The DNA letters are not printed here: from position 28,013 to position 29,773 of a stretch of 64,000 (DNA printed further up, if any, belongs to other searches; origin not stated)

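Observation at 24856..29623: Hybrid HK (with fused Hpt) plus LuxO-like sigma-54 regulator sit beside an RTX/T1SS locus, and a sigma-54 promoter precedes the RTX gene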

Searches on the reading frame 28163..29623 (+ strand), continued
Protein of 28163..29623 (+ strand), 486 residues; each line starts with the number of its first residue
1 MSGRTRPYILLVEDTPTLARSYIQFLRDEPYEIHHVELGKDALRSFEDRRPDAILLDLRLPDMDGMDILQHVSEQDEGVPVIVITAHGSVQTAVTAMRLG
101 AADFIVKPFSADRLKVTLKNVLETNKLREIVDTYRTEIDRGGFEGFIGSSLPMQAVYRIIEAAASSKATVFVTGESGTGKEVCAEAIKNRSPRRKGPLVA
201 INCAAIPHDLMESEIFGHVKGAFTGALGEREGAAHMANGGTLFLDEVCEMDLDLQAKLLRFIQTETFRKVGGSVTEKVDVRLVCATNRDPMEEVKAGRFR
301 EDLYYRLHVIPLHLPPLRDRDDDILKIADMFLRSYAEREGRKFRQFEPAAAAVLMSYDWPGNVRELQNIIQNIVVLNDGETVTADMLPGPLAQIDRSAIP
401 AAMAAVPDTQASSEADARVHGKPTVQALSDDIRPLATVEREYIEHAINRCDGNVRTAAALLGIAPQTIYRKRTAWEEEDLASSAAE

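Call 59: find_encoding_contigs(protein=P0094, flank=8000, max_places=1)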
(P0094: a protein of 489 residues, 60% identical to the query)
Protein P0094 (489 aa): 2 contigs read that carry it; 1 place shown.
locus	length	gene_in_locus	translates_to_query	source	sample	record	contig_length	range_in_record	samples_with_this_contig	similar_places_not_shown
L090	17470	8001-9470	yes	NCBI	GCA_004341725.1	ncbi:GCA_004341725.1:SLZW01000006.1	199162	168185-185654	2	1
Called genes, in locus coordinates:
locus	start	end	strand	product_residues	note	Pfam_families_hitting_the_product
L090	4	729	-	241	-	PF00119:ATP-synt_A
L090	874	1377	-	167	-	PF09527:ATPase_gene1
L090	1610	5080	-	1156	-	PF00005:ABC_tran (faint), PF02463:SMC_N, PF13175:AAA_15 (weak), PF13304:AAA_21 (weak), PF13476:AAA_23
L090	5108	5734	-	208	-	PF13462:Thioredoxin_4, PF01323:DSBA (weak)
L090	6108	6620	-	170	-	PF05258:DciA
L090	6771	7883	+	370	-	PF00730:HhH-GPD, PF00633:HHH (faint), PF14815:NUDIX_4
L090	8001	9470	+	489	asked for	PF00072:Response_reg, PF07724:AAA_2 (faint), PF00158:Sigma54_activat, PF14532:Sigma54_activ_2, PF07728:AAA_5 (weak), PF25601:AAA_lid_14, PF02954:HTH_8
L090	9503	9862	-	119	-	PF01627:Hpt (weak)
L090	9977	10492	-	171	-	PF00156:Pribosyltran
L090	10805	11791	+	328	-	PF16868:NMT1_3, PF09084:NMT1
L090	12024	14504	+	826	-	PF00672:HAMP, PF00989:PAS, PF08448:PAS_4 (weak), PF13188:PAS_8, PF13426:PAS_9, PF00512:HisKA, PF02518:HATPase_c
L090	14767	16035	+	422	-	PF01547:SBP_bac_1, PF13416:SBP_bac_8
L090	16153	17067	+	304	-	PF00528:BPD_transp_1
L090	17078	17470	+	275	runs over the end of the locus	PF00528:BPD_transp_1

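Call 60: find_encoding_contigs(protein=P0100, flank=8000, max_places=1)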
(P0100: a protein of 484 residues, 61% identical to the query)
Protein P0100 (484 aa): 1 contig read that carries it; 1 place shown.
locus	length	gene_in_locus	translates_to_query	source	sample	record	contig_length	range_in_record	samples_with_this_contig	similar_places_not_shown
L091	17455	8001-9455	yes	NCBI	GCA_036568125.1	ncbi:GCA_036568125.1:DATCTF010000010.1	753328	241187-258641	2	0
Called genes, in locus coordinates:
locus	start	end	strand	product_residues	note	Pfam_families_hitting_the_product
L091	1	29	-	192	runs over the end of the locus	PF02326:YMF19, PF00430:ATP-synt_B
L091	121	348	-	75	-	PF00137:ATP-synt_C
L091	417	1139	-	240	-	PF00119:ATP-synt_A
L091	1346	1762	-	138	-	PF09527:ATPase_gene1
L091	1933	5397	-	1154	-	PF02463:SMC_N, PF13175:AAA_15 (weak), PF13304:AAA_21 (weak), PF13476:AAA_23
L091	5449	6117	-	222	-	PF13462:Thioredoxin_4, PF13098:Thioredoxin_2 (faint), PF01323:DSBA (weak)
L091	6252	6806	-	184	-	PF05258:DciA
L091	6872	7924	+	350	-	PF00730:HhH-GPD, PF00633:HHH (weak), PF14815:NUDIX_4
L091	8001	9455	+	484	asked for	PF00072:Response_reg, PF00158:Sigma54_activat, PF14532:Sigma54_activ_2, PF07728:AAA_5 (weak), PF25601:AAA_lid_14, PF02954:HTH_8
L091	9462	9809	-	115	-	PF01627:Hpt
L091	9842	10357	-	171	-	PF00156:Pribosyltran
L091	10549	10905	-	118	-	PF00034:Cytochrom_C, PF13442:Cytochrome_CBB3 (faint)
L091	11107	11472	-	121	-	PF00034:Cytochrom_C, PF13442:Cytochrome_CBB3 (faint)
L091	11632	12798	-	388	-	PF03480:DctP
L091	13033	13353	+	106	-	-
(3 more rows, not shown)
